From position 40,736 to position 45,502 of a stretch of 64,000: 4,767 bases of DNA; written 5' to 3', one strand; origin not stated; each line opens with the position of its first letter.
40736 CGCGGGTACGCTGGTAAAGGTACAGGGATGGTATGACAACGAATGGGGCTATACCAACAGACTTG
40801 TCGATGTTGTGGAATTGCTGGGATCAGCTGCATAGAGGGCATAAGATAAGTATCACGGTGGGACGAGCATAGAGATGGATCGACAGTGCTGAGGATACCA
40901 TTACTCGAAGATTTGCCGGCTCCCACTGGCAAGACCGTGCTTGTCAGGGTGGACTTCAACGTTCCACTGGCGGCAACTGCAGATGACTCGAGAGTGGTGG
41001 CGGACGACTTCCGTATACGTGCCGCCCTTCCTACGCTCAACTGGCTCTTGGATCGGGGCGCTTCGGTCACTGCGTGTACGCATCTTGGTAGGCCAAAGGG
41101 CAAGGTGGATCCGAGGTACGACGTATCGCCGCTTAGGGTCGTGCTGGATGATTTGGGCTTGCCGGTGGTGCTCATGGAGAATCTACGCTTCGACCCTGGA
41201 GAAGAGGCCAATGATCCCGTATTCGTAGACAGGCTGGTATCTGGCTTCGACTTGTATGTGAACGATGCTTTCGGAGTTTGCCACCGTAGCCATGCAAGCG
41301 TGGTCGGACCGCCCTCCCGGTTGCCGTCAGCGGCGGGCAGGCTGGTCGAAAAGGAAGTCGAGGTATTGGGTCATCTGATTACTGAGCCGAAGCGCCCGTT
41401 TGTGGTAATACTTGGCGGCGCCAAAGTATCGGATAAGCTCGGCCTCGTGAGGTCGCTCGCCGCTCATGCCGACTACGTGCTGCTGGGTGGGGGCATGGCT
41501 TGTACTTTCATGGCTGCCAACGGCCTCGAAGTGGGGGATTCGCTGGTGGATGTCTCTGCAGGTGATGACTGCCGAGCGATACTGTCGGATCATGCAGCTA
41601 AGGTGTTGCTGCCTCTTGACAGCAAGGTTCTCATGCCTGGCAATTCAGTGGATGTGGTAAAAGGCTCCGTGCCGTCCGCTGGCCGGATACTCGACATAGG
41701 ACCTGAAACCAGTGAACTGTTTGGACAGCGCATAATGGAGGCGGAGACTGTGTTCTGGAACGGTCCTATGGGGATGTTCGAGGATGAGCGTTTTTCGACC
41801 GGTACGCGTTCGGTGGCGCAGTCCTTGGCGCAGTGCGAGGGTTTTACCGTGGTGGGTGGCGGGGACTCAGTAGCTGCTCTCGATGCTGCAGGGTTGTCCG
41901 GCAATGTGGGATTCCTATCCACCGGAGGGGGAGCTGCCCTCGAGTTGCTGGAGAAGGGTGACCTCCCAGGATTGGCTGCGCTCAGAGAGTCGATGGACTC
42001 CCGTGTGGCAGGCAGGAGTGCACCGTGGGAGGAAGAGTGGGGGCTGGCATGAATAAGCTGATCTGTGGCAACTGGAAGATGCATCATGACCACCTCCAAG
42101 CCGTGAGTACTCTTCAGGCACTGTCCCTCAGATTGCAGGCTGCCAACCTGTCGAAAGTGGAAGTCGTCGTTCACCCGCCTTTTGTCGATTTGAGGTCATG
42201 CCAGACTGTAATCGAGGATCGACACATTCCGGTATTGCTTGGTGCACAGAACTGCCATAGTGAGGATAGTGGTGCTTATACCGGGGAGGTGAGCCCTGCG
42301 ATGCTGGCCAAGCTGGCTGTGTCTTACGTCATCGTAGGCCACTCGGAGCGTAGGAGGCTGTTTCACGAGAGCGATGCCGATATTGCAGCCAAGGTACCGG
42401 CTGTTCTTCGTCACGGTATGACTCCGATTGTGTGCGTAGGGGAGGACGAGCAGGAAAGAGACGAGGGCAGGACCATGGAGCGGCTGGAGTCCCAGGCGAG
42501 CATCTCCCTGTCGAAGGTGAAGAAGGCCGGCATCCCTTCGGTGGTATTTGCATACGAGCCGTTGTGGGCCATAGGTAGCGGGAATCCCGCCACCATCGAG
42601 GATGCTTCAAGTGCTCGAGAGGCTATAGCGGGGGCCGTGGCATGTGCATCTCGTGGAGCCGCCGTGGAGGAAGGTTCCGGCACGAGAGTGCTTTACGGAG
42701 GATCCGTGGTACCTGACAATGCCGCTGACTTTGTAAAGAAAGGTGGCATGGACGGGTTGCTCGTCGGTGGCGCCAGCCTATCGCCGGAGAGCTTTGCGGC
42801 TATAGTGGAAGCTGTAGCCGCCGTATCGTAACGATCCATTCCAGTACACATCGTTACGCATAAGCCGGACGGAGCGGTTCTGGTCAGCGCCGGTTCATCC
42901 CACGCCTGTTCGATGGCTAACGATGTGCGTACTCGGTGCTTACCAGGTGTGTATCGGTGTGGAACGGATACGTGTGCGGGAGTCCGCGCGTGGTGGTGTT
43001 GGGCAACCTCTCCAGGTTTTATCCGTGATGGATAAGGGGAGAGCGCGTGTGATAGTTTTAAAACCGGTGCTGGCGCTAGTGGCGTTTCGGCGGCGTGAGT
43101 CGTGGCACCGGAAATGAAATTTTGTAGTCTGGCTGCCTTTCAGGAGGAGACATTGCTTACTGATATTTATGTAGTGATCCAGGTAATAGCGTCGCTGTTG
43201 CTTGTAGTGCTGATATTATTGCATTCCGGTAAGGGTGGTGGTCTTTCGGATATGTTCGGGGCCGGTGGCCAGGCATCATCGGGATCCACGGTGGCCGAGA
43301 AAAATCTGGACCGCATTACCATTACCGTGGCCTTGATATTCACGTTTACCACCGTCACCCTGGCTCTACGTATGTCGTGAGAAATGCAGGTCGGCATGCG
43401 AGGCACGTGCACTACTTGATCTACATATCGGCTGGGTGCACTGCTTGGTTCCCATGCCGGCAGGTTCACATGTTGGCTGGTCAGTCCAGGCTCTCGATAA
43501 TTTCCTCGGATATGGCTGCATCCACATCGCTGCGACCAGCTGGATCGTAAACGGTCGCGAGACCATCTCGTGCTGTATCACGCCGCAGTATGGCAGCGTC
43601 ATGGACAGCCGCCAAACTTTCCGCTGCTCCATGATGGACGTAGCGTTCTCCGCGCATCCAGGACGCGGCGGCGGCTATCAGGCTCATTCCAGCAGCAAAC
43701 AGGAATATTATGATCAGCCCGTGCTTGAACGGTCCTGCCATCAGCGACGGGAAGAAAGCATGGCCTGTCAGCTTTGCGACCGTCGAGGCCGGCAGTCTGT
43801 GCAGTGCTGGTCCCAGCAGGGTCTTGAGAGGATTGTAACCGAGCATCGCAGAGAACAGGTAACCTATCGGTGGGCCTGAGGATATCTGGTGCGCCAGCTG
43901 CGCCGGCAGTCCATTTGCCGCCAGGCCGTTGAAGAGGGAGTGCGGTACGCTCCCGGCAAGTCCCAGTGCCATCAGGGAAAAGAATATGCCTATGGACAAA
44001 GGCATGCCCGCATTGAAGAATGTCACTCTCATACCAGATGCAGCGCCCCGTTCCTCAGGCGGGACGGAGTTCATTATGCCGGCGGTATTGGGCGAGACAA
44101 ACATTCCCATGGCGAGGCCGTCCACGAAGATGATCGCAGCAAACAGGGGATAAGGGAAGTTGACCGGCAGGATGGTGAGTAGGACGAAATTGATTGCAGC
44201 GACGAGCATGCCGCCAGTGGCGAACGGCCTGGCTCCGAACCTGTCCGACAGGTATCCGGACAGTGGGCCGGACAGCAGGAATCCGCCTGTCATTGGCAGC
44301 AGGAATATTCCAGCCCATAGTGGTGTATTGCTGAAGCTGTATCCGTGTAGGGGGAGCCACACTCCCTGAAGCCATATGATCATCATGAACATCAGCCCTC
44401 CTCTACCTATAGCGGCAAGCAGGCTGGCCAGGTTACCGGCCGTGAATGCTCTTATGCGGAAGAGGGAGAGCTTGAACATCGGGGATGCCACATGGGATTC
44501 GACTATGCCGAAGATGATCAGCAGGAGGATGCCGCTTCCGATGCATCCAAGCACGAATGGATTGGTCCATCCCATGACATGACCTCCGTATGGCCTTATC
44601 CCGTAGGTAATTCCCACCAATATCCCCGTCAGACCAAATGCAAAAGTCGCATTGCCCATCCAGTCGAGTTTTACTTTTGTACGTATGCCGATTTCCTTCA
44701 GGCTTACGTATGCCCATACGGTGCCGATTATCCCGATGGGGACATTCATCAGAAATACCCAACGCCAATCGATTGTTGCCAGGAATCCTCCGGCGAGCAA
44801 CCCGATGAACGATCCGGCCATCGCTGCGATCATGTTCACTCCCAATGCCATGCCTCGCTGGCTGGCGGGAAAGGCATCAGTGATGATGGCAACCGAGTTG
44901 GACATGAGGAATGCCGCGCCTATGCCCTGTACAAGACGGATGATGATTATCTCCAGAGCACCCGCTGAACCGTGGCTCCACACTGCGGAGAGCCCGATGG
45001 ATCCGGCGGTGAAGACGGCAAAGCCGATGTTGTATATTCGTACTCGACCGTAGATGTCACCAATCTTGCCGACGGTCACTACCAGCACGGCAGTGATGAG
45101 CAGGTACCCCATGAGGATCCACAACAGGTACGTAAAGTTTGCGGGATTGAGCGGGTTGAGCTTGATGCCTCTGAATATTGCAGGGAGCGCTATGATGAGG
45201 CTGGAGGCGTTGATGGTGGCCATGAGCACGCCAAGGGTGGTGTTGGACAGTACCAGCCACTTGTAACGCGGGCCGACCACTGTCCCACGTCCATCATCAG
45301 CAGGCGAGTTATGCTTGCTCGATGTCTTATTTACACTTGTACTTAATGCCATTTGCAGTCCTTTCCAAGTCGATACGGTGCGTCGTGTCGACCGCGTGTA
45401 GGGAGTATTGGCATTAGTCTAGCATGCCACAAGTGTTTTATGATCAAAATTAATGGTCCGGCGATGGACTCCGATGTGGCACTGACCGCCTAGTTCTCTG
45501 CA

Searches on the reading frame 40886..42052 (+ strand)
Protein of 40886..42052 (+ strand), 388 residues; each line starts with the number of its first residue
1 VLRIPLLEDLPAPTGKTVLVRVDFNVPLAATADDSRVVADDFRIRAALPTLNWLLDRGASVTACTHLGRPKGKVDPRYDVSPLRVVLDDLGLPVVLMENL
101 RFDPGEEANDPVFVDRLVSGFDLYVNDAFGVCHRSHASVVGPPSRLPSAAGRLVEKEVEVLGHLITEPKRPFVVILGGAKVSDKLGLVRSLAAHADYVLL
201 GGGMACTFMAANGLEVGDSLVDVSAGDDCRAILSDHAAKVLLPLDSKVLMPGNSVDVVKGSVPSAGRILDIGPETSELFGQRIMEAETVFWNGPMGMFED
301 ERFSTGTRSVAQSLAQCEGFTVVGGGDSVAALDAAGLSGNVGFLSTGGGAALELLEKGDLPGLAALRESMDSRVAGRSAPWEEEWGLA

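Call 45: search_protein_families(library=pfam, proteins=[window:40886-42052:+], max_evalue=0.00001)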
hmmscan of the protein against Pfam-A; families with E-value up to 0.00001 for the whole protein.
window:40886-42052:+ (388 aa): 1 family
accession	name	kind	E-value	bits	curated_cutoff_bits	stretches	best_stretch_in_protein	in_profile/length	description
PF00162.24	PGK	-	2.8e-111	372.6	27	2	94-356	106-377/379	Phosphoglycerate kinase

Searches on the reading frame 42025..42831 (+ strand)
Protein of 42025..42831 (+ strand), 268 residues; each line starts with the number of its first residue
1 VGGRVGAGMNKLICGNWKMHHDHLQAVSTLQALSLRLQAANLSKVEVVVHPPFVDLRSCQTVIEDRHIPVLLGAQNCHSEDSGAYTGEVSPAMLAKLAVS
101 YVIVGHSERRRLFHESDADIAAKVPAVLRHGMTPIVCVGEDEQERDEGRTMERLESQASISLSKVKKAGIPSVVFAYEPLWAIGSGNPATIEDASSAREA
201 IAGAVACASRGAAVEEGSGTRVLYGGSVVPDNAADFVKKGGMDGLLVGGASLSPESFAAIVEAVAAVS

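Call 45: search_protein_families(library=pfam, proteins=[window:42025-42831:+], max_evalue=0.00001)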
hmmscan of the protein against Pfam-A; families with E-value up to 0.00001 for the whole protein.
window:42025-42831:+ (268 aa): 1 family
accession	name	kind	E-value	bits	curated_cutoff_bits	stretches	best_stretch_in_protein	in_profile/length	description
PF00121.24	TIM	-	1.5e-80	270.7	20.1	1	11-263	1-244/245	Triosephosphate isomerase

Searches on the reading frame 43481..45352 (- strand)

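Call 45: search_protein_families(library=pfam, proteins=[window:43481-45352:-], max_evalue=0.00001)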
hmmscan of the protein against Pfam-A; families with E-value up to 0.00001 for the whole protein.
window:43481-45352:- (623 aa): 1 family
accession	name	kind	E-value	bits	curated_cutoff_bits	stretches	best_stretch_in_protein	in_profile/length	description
PF07690.21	MFS_1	-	2e-35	122.8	33.4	1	39-452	2-345/347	Major Facilitator Superfamily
